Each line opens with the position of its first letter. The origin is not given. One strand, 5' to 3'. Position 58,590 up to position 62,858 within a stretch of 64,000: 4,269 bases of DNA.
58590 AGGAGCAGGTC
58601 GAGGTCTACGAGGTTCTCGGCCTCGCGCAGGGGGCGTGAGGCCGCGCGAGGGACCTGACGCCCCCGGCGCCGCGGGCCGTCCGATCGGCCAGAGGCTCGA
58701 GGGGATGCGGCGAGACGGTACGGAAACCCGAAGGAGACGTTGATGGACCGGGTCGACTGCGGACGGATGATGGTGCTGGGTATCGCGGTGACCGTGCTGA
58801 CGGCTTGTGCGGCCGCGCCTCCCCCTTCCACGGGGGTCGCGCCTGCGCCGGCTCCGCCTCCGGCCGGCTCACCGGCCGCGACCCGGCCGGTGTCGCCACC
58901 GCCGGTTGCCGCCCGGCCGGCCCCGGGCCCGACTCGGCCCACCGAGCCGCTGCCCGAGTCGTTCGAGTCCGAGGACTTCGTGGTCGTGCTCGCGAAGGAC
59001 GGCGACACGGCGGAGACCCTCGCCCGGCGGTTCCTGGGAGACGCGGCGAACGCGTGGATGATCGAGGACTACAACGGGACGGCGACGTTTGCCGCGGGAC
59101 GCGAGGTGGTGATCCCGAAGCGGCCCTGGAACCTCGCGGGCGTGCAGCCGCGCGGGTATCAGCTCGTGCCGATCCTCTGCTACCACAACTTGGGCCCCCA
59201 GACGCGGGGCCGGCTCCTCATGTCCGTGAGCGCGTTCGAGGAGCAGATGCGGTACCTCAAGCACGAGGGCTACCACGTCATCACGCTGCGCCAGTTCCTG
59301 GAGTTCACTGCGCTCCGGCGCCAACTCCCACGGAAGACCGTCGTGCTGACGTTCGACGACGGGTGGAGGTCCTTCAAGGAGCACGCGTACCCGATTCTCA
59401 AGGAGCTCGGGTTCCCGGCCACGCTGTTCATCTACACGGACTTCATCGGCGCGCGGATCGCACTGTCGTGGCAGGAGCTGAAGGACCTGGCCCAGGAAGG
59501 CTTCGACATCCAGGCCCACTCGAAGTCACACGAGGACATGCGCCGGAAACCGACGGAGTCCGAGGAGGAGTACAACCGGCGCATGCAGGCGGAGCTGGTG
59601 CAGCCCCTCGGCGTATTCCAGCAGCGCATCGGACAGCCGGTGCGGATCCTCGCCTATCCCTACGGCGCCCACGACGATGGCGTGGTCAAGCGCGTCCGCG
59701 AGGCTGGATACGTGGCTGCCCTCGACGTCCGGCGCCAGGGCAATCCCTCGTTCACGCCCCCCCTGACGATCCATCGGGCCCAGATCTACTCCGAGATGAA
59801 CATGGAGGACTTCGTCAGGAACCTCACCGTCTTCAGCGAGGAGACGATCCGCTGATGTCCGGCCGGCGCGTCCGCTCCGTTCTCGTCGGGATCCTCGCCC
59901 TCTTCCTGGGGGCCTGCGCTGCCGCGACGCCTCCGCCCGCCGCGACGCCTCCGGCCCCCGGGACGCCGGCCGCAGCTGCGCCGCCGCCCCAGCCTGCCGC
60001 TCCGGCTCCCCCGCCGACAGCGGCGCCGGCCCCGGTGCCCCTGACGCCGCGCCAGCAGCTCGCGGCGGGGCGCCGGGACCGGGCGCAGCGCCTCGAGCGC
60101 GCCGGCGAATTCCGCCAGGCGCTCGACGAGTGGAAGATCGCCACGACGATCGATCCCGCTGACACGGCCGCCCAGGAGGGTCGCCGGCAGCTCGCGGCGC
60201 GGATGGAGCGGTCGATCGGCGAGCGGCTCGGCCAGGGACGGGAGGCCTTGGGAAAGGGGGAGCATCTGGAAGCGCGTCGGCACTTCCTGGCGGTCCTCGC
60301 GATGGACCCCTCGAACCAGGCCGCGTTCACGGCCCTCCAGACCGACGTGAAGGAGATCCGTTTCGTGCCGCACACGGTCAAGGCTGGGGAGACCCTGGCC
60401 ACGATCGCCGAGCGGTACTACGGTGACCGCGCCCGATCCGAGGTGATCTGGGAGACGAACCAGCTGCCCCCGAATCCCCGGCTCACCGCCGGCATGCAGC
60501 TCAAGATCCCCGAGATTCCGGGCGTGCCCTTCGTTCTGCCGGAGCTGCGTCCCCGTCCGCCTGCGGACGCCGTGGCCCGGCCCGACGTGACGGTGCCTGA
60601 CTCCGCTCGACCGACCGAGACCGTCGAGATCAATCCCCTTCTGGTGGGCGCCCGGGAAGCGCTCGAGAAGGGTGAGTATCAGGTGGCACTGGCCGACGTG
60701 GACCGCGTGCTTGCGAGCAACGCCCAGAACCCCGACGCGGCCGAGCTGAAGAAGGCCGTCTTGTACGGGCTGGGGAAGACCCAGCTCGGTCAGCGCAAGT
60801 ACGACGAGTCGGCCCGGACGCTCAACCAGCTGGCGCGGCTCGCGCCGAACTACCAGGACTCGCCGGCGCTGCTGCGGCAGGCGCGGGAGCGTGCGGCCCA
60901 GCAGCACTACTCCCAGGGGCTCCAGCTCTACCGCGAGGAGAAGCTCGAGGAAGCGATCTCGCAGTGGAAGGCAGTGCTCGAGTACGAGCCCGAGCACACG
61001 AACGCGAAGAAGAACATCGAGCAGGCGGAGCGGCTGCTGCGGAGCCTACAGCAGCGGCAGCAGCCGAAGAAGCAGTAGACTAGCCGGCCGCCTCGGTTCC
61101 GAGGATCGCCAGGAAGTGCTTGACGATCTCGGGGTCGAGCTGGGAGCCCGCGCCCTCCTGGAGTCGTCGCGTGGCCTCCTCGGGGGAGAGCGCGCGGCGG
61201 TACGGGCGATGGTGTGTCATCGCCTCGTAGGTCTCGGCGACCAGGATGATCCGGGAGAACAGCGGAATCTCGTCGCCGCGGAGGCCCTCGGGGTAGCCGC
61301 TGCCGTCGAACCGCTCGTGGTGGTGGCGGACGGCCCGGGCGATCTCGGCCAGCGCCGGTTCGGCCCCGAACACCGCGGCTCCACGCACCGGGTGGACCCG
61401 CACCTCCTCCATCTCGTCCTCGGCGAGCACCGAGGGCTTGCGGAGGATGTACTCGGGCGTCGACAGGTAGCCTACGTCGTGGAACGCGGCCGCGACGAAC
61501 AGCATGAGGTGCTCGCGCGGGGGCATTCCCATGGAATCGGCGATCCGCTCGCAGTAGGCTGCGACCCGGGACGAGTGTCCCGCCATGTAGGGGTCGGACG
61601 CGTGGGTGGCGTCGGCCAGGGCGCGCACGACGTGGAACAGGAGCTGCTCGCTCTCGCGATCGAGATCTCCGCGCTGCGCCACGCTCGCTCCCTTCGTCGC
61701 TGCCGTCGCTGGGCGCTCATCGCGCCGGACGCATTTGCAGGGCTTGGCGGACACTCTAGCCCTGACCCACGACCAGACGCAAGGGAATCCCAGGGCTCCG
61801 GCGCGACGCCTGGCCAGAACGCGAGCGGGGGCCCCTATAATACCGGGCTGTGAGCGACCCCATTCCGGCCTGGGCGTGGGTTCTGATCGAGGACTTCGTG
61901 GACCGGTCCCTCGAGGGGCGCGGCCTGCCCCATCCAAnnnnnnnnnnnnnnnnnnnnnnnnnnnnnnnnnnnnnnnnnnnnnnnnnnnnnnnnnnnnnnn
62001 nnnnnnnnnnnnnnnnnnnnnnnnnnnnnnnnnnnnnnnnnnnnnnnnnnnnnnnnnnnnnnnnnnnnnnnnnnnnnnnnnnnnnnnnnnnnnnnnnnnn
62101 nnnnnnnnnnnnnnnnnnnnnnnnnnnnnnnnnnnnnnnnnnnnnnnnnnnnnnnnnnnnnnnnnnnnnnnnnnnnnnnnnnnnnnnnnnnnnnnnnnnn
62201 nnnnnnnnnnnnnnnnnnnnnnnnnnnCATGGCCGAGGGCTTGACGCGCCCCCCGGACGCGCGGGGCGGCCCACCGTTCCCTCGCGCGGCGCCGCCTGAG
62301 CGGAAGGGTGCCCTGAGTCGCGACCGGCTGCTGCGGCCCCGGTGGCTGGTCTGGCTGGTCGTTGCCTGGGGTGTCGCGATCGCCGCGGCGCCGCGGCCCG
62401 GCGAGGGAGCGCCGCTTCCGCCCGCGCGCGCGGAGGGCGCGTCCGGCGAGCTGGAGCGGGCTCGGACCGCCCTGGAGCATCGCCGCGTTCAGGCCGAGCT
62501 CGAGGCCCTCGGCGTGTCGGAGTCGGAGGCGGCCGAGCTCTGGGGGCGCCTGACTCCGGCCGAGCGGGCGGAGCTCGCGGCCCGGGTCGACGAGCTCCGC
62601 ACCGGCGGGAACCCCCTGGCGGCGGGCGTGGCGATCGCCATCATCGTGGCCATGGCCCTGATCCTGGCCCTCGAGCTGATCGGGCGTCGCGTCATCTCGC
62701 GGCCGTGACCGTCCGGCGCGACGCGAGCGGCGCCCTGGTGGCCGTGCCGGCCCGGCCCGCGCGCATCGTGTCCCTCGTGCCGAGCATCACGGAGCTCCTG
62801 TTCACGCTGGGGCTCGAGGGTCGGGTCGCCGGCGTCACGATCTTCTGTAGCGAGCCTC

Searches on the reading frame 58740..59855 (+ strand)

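Call 74: search_protein_families(library=pfam, proteins=[window:58740-59855:+], max_evalue=0.00001)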
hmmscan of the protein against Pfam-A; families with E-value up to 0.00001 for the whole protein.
window:58740-59855:+ (371 aa): 1 family
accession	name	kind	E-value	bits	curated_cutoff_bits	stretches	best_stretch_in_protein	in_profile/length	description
PF01522.26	Polysacc_deac_1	-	5.3e-28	97.9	23.1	1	195-326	3-123/124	Polysaccharide deacetylase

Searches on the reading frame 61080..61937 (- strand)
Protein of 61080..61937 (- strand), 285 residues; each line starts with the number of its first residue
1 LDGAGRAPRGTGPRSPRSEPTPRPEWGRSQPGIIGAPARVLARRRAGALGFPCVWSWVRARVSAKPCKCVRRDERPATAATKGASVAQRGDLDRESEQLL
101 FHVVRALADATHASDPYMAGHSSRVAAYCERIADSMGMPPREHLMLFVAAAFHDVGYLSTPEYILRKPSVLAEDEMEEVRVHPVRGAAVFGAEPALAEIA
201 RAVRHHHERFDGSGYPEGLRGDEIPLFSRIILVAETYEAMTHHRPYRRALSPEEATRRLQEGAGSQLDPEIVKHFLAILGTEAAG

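Call 74: search_protein_families(library=pfam, proteins=[window:61080-61937:-], max_evalue=0.00001)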
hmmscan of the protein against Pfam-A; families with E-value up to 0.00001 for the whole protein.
window:61080-61937:- (285 aa): 2 families
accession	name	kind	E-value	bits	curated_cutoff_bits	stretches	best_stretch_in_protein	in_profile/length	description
PF13487.12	HD_5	-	1.8e-41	142.1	27.2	1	107-271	3-170/170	HD domain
PF01966.28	HD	-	2.3e-15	57.3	22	1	119-240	2-116/116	HD domain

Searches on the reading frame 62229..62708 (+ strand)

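Call 74: search_protein_families(library=pfam, proteins=[window:62229-62708:+], max_evalue=0.00001)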
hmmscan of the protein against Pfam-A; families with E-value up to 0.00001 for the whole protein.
window:62229-62708:+ (159 aa): 1 family
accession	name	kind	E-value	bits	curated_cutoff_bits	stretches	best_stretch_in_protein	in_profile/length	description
PF20332.3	DUF6627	-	1.4e-06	28.8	27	1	77-141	42-106/125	Family of unknown function (DUF6627)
